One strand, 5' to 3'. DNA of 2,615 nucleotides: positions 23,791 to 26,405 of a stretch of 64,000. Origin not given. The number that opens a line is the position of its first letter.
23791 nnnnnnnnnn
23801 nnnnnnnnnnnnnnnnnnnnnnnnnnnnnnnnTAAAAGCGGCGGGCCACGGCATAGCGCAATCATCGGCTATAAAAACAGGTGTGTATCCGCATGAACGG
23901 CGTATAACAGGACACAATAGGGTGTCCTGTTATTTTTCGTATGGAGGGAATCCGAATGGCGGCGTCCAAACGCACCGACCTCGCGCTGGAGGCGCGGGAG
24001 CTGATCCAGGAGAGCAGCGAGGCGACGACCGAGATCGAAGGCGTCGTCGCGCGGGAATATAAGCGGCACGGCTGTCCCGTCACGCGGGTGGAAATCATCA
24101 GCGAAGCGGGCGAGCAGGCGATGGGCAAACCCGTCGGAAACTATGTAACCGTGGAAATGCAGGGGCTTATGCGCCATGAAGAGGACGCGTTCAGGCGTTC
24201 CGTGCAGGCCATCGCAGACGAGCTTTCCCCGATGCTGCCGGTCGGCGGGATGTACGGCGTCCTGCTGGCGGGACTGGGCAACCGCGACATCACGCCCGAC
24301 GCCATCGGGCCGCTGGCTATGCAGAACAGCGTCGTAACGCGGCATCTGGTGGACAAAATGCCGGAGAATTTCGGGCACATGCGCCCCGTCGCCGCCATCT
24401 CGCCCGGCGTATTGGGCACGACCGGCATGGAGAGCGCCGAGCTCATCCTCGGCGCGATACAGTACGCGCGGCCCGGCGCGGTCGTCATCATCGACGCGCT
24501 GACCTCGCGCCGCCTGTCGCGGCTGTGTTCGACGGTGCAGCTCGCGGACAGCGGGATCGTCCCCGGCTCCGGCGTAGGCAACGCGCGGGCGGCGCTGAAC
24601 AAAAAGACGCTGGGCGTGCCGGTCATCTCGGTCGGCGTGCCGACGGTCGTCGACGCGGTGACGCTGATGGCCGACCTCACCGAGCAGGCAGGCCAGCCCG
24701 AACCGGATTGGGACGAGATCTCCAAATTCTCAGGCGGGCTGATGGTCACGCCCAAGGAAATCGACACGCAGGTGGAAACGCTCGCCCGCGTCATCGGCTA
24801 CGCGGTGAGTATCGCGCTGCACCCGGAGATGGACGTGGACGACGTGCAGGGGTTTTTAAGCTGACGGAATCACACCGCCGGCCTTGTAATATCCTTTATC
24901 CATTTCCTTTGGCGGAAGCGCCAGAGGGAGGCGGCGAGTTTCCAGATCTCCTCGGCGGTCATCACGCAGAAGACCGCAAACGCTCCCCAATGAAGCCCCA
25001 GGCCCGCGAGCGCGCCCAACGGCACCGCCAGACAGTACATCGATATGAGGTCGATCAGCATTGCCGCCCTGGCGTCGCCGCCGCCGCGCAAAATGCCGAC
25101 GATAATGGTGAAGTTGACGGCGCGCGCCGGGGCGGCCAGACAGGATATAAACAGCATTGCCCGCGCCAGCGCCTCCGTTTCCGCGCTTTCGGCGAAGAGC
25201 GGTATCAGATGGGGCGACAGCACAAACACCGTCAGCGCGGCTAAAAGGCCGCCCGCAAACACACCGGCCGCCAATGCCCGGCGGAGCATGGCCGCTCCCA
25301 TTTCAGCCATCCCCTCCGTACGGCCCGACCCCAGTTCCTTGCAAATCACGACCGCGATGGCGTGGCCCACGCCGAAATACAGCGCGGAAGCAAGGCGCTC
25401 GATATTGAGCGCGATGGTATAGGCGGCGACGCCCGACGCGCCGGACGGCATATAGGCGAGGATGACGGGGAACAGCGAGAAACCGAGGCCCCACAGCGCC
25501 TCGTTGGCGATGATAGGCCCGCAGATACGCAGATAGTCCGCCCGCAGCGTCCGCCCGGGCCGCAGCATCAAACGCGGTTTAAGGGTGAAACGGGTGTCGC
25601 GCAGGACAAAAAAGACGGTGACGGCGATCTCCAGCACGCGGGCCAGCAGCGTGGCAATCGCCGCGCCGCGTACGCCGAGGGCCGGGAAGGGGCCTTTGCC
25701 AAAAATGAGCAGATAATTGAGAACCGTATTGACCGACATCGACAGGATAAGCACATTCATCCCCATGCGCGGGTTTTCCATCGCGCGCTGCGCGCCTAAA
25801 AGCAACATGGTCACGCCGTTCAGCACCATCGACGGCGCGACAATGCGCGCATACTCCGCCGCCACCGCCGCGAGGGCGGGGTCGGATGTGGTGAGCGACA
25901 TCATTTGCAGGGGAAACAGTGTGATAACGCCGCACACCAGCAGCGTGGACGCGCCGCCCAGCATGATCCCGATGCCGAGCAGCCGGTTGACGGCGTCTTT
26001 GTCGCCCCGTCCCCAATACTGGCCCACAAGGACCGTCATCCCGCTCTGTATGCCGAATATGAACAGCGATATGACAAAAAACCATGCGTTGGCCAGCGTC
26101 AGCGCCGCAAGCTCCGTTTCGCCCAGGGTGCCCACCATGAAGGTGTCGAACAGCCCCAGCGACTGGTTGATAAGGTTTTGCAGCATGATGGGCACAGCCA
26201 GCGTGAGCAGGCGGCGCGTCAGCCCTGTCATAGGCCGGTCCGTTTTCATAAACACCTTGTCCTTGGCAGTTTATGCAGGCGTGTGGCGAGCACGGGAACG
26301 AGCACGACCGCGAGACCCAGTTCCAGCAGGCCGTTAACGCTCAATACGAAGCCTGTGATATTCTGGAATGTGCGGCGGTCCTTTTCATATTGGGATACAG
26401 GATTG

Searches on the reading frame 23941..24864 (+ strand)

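Call 12: search_protein_families(library=pfam, proteins=[window:23941-24864:+], max_evalue=0.01)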
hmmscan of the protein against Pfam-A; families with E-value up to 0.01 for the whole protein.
window:23941-24864:+ (307 aa): 1 family
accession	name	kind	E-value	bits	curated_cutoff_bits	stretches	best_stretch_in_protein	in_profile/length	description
PF03418.19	Peptidase_A25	-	8.1e-76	255.7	27.8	2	15-245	1-237/353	Germination protease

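Call 13: search_protein_families(library=ncbifam, proteins=[window:23941-24864:+], max_evalue=0.01)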
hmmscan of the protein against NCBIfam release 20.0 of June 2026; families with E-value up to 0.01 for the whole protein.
window:23941-24864:+ (307 aa): 1 family
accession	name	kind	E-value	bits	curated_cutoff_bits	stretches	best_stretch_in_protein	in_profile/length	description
TIGR01441.2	GPR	equivalog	4.2e-93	311.7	120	1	11-294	1-306/306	GPR endopeptidase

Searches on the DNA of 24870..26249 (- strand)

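Call 76: search_rna_families(source=L014, start=1380, end=1640, threshold=evalue, max_evalue=10)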
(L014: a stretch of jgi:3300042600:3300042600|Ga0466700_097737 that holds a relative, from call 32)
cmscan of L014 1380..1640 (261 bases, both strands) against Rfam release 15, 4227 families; matches with E-value up to 10: 3.
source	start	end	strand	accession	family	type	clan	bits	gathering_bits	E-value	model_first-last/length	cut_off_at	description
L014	1482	1549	+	RF04123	mir-3127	Gene; miRNA;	-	16.6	82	2.8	1-87/87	no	mir-3127 microRNA precursor family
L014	1485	1545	+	RF00707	mir-197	Gene; miRNA;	-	16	74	4.2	1-75/75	no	mir-197 microRNA precursor family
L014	1505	1593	+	RF00646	mir-204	Gene; miRNA;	-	13.5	48.4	1.1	1-89/89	no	mir-204 microRNA precursor family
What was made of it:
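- On Known riboswitch classes (Rfam 15, including the mepA/guanidine-IV motif, ykkC, FMN, TPP, THF, ZTP, fluoride and the pan motif): The L014 leader gives only miRNA-precursor noise far below gathering (call 76).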

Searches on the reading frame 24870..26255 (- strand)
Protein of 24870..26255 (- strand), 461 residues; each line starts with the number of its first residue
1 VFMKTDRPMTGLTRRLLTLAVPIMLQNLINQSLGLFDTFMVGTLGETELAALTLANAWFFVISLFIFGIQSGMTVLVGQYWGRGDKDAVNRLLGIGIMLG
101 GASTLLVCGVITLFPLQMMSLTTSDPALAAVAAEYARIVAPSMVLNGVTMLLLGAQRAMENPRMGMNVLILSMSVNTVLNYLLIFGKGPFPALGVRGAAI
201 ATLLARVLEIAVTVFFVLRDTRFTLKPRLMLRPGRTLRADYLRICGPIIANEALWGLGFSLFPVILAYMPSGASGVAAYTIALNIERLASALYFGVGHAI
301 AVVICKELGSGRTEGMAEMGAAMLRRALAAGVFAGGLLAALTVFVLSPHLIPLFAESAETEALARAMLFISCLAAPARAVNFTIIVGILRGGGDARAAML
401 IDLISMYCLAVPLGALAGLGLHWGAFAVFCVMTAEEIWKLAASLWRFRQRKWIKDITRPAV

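Call 12: search_protein_families(library=pfam, proteins=[window:24870-26255:-], max_evalue=0.01)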
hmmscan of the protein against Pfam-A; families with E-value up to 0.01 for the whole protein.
window:24870-26255:- (461 aa): 1 family
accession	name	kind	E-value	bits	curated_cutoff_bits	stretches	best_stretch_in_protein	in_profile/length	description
PF01554.23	MatE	-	1.5e-47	161.7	24.9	2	22-182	1-161/161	MatE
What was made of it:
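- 24870..26249 (-): MATE efflux gene. Its ATG (26249-26247) overlaps the remnant ORF's TGA (26248-26246). Pfam PF01554 at 1.5e-47 (call 12).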

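Call 13: search_protein_families(library=ncbifam, proteins=[window:24870-26255:-], max_evalue=0.01)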
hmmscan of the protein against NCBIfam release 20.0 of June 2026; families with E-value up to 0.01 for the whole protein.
window:24870-26255:- (461 aa): 9 families
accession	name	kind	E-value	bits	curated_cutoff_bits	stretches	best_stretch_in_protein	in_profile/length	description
TIGR00797.1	matE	subfamily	1.3e-58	198.8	147.4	1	22-426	1-393/396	MATE family efflux transporter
NF007562.1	PRK10189.1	equivalog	9.7e-25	87.2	465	1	13-456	26-466/470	EmmdR/YeeO family multidrug/toxin efflux MATE transporter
NF041801.1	MATE_SolL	equivalog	1.4e-24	86.8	780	1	12-414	18-413/458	solanimycin export family MATE transporter SolL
NF001214.0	PRK00187.1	equivalog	4.1e-21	75.5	449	1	14-430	10-424/464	NorM family multidrug efflux MATE transporter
NF052396.1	MATE_WgkD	equivalog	6.9e-19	68.1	510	1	18-393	7-370/428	tryglysin-associated MATE efflux transporter WgkD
NF000263.1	MATE_multi_NorM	equivalog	1.6e-14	54.2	950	1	14-440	18-438/459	multidrug efflux MATE transporter NorM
NF007130.1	PRK09575.1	equivalog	3.3e-09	36.5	445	1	12-223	4-213/435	MATE family efflux transporter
NF041358.1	GntT_guanitoxin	equivalog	1.1e-06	28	525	1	12-336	11-331/438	guanitoxin biosynthesis MATE family efflux transporter GntT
NF045539.1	MATE_efflux1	equivalog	0.0016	17.7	350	1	85-221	70-206/411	MATE family Na+-driven efflux transporter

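Call 31: find_homologous_proteins(query=window:24870-26249:-, max_evalue=1e-30)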
Query window:24870-26249:- (459 aa): 430 proteins with E <= 1e-30 among 8000 candidates; the best 120 are listed.
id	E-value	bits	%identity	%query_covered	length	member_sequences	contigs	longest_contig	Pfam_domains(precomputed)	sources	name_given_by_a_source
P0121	6.6e-284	960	100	99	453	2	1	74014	PF01554.24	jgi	jgi:putative MATE family efflux protein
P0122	3.1e-227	773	77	99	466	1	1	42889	PF01554.24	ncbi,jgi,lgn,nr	ncbi:MAG: MATE family efflux transporter [Oscillospiraceae bacterium]|jgi:putative MATE family efflu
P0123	2.5e-223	760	78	98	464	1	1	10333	PF01554.24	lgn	-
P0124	5.7e-157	541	57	98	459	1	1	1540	PF01554.24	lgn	-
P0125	3.6e-156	539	55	97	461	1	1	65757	PF01554.24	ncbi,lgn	-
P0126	2.2e-153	530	54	99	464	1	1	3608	PF01554.24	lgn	-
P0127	1.2e-150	521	54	98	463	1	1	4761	PF01554.24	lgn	-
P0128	5.7e-144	499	54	97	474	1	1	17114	PF01554.24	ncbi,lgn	-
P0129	1.9e-129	451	49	97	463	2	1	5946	PF01554.24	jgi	jgi:putative MATE family efflux protein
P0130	2.7e-129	450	50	97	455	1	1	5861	PF01554.24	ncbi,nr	ncbi:MAG: MATE family efflux transporter, partial [Clostridiales bacterium]|nr:MATE family efflux tr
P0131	2.4e-128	447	50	97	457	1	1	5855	PF01554.24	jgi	jgi:putative MATE family efflux protein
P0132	1.2e-126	441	49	97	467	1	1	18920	PF01554.24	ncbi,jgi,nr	ncbi:MAG: MATE family efflux transporter [Clostridiales bacterium]|jgi:putative MATE family efflux p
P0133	5.1e-126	439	47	98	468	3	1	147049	PF01554.24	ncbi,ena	-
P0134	9.2e-126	439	48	97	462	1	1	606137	PF01554.24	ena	-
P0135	4.7e-122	426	48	98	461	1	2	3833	PF01554.24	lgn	-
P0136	7.1e-122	426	46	100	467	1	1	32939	PF01554.24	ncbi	-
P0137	8.1e-122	426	46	97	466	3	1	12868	PF01554.24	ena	-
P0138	1.1e-117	412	48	97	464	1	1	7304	PF01554.24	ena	-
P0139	1.1e-116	409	45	99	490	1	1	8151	PF01554.24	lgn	-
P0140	1.7e-116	408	45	98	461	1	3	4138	PF01554.24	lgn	-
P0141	7.4e-116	406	44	99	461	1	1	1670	PF01554.24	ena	-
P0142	3.8e-115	404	46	97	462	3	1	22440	PF01554.24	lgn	-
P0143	5.9e-115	403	46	99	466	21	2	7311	PF01554.24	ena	-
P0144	1.1e-114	402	44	99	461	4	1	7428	PF01554.24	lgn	-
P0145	3.4e-114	400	48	96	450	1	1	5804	PF01554.24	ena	-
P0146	5.9e-114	400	46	98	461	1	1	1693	PF01554.24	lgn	-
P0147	3.5e-113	397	45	99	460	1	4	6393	PF01554.24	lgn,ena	-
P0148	4.5e-112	393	45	97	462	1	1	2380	PF01554.24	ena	-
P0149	6.2e-112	393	45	97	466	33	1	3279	PF01554.24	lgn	-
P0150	7.6e-112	393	45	97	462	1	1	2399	PF01554.24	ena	-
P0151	1.3e-111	392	44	99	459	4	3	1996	PF01554.24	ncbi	ncbi:MAG: MATE family efflux transporter [Oscillospiraceae bacterium]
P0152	5.1e-111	390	45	97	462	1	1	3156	PF01554.24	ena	-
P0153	1.3e-110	389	43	97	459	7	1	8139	PF01554.24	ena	-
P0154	2.0e-110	388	45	97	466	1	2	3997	PF01554.24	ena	-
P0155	6.4e-110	386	42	98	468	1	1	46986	PF01554.24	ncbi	-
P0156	9.2e-110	386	44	98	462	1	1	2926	PF01554.24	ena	-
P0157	9.8e-110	386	45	98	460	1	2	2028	PF01554.24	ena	-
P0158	1.4e-109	385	43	97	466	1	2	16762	PF01554.24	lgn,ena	-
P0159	3.0e-109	384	42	98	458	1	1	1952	PF01554.24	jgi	-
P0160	9.8e-109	382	44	97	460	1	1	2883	PF01554.24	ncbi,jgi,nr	ncbi:MAG: MATE family efflux transporter [Oscillospiraceae bacterium]|jgi:putative MATE family efflu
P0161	2.9e-108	381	44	99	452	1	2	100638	PF01554.24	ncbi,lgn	-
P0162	3.8e-108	381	43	99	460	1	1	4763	PF01554.24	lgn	-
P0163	5.2e-108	380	43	97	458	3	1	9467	PF01554.24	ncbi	-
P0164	5.5e-108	380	46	98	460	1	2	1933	PF01554.24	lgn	-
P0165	7.3e-108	380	45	97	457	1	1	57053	PF01554.24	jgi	-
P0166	7.5e-108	380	43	97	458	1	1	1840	PF01554.24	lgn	-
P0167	8.1e-108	379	44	97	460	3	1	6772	PF01554.24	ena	-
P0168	2.4e-107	378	42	98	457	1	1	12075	PF01554.24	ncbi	-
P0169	6.3e-107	377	44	98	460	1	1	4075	PF01554.24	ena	-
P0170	2.4e-106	375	43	98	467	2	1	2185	PF01554.24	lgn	-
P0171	5.4e-106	373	44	99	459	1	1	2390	PF01554.24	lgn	-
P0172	7.3e-106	373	45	97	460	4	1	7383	PF01554.24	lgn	-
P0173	1.3e-105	372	43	98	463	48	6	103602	PF01554.24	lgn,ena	-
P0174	2.2e-105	371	43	97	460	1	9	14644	PF01554.24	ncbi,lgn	ncbi:MAG: MATE family efflux transporter [Oscillospiraceae bacterium]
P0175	2.5e-105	371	43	97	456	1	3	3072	PF01554.24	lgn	-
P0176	3.3e-105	371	43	97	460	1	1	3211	PF01554.24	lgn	-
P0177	5.6e-105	370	42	98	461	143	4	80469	PF01554.24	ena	-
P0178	1.1e-104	369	41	100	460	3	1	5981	PF01554.24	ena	-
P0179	1.5e-104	369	43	99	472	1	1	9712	PF01554.24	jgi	-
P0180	1.8e-104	368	44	98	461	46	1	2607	PF01554.24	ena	-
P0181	2.1e-104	368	41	98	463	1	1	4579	PF01554.24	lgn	-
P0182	2.2e-104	368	46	98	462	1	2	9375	PF01554.24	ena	-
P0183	2.6e-104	368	46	98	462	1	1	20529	PF01554.24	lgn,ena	-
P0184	2.9e-104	368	44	99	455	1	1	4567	PF01554.24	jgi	-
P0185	3.4e-104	367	43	97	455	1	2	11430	PF01554.24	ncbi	ncbi:MAG: MATE family efflux transporter, partial [Oscillospiraceae bacterium]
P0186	3.4e-104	367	43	99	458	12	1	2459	PF01554.24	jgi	jgi:putative MATE family efflux protein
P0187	4.2e-104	367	44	98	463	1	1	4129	PF01554.24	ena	-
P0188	5.0e-104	367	41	97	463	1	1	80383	PF01554.24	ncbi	-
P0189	7.5e-104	366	43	99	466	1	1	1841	PF01554.24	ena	-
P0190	1.7e-103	365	42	98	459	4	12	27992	PF01554.24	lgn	-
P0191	1.8e-103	365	43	98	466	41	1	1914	PF01554.24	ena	-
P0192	2.1e-103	365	41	98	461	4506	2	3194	PF01554.24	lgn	-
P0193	2.2e-103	365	42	98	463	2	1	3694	PF01554.24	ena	-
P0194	3.2e-103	364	46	97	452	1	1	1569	PF01554.24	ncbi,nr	ncbi:MAG: MATE family efflux transporter, partial [Oscillospiraceae bacterium]|nr:MATE family efflux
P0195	3.6e-103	364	42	98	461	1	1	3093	PF01554.24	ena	-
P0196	6.0e-103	363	42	98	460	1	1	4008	PF01554.24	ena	-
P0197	6.7e-103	363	42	98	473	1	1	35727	PF01554.24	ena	-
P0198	6.8e-103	363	40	98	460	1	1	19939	PF01554.24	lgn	-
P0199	8.0e-103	363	43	97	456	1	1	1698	PF01554.24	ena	-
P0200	1.0e-102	363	42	98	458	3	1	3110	PF01554.24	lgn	-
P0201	1.1e-102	363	44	97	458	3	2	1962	PF01554.24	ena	-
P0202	1.7e-102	362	43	98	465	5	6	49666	PF01554.24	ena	-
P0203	1.7e-102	362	42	98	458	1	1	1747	PF01554.24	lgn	-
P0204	1.7e-102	362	44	97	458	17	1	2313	PF01554.24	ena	-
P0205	3.4e-102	361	41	98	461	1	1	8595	PF01554.24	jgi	jgi:putative MATE family efflux protein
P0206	4.2e-102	361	42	98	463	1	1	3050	PF01554.24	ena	-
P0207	4.2e-102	361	43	97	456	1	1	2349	PF01554.24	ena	-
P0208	5.3e-102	360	43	99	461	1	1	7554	PF01554.24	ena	-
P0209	5.9e-102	360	41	98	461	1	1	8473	PF01554.24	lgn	-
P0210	8.4e-102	360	42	98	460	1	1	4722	PF01554.24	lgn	-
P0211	8.8e-102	360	42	98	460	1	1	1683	PF01554.24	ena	-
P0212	1.2e-101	359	46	96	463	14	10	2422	PF01554.24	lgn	-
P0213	1.7e-101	359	41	99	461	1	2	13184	PF01554.24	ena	-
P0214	1.7e-101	359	41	98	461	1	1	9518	PF01554.24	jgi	jgi:putative MATE family efflux protein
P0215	2.3e-101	358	43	99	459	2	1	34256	PF01554.24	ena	-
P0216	2.6e-101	358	43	98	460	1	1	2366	PF01554.24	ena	-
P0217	3.1e-101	358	41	98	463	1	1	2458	PF01554.24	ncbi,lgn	-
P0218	3.2e-101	358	41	99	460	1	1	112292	PF01554.24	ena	-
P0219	3.8e-101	357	43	97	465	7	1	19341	PF01554.24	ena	-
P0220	3.9e-101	357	40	100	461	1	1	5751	PF01554.24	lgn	-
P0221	5.0e-101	357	43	98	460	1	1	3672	PF01554.24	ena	-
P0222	5.1e-101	357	44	99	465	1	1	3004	PF01554.24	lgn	-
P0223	6.0e-101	357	43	98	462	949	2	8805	PF01554.24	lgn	-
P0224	6.3e-101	357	42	99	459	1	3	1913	PF01554.24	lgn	-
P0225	6.5e-101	357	42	99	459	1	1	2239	PF01554.24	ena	-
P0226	6.5e-101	357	43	98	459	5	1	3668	PF01554.24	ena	-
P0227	6.7e-101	357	43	99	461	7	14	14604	PF01554.24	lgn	-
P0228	8.6e-101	356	43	99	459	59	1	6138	PF01554.24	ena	-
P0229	8.7e-101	356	41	100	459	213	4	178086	PF01554.24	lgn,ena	-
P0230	9.9e-101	356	41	98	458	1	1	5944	PF01554.24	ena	-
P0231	1.5e-100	356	41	99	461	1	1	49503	PF01554.24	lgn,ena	-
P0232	1.9e-100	355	40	98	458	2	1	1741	PF01554.24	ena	-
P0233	2.8e-100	355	42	99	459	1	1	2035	PF01554.24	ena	-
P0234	3.0e-100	355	42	100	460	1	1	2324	PF01554.24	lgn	-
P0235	3.2e-100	354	41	98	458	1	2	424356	PF01554.24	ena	-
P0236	3.7e-100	354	42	99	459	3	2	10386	PF01554.24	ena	-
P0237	4.1e-100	354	43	98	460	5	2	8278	PF01554.24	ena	-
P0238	5.1e-100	354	42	99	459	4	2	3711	PF01554.24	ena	-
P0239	6.0e-100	354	41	100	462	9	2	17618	PF01554.24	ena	-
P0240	6.9e-100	353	42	98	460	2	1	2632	PF01554.24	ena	-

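Call 32: find_encoding_contigs(protein=P0122, flank=4000, max_places=2)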
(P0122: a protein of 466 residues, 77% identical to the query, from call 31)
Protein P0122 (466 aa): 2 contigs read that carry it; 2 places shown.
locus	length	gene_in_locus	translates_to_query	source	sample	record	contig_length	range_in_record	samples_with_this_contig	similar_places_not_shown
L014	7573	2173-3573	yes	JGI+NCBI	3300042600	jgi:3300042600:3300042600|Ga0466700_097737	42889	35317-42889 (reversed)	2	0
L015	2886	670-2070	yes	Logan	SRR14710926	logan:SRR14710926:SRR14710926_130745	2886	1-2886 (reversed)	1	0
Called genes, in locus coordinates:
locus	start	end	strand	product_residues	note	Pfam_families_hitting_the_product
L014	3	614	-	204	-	?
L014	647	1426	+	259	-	PF03309:Pan_kinase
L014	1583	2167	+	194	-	PF12822:ECF_trnsprt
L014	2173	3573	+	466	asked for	PF01554:MatE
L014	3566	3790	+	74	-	-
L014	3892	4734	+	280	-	PF00165:HTH_AraC (faint), PF12833:HTH_18, PF06445:GyrI-like, PF14526:Cass2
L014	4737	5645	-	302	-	PF03418:Peptidase_A25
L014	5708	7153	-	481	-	PF07501:G5, PF01551:Peptidase_M23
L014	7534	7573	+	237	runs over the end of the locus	PF00696:AA_kinase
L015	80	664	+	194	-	PF12822:ECF_trnsprt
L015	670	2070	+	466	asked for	PF01554:MatE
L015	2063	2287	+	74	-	-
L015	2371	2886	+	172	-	?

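Call 33: find_encoding_contigs(protein=P0123, flank=4000, max_places=2)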
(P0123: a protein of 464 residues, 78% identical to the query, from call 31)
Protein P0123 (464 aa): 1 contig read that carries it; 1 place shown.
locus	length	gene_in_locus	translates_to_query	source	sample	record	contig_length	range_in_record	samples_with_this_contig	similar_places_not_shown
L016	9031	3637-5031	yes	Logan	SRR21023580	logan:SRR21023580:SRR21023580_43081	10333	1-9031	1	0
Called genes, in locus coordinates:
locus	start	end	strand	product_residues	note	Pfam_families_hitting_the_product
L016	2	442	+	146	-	?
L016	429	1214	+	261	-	PF00072:Response_reg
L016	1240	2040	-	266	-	PF04542:Sigma70_r2, PF04539:Sigma70_r3, PF04545:Sigma70_r4, PF08281:Sigma70_r4_2 (weak)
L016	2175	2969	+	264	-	PF03309:Pan_kinase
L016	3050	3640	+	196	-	PF12822:ECF_trnsprt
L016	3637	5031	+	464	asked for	PF01554:MatE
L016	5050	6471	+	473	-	PF14691:Fer4_20, PF01946:Thi4 (weak), PF00070:Pyr_redox (faint), PF01266:DAO (weak), PF07992:Pyr_redox_2, PF13450:NAD_binding_8, PF13738:Pyr_redox_3 (faint)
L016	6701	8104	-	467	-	PF13440:Polysacc_synt_3 (faint), PF01554:MatE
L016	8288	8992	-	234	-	-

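Call 60: search_protein_families(library=pfam, proteins=[L014:1583-2167:+, L014:3566-3790:+], max_evalue=0.001)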
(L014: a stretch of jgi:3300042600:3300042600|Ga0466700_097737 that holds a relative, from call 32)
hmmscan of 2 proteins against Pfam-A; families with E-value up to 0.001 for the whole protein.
L014:1583-2167:+ (194 aa): 1 family
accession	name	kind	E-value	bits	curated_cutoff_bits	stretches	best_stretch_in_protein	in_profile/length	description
PF12822.12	ECF_trnsprt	-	8.9e-13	49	30.7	1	18-184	6-168/169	ECF transporter, substrate-specific component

L014:3566-3790:+ (74 aa): 0 families

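Call 73: search_solved_structures(query=L014:1583-2167:+, max_evalue=1)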
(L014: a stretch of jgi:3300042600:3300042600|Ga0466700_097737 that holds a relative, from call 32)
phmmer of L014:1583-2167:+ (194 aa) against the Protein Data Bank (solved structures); distinct sequences matched with E-value up to 1: 3.
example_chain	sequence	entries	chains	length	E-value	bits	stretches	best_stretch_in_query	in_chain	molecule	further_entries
4rfs_S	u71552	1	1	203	2.6e-19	73.4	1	9-189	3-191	Substrate binding pritein S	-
6zg3_C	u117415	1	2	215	8.7e-11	45.6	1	9-189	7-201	Conserved hypothetical membrane protein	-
3p5n_A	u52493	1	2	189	0.13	15.7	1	10-77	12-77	Riboflavin uptake protein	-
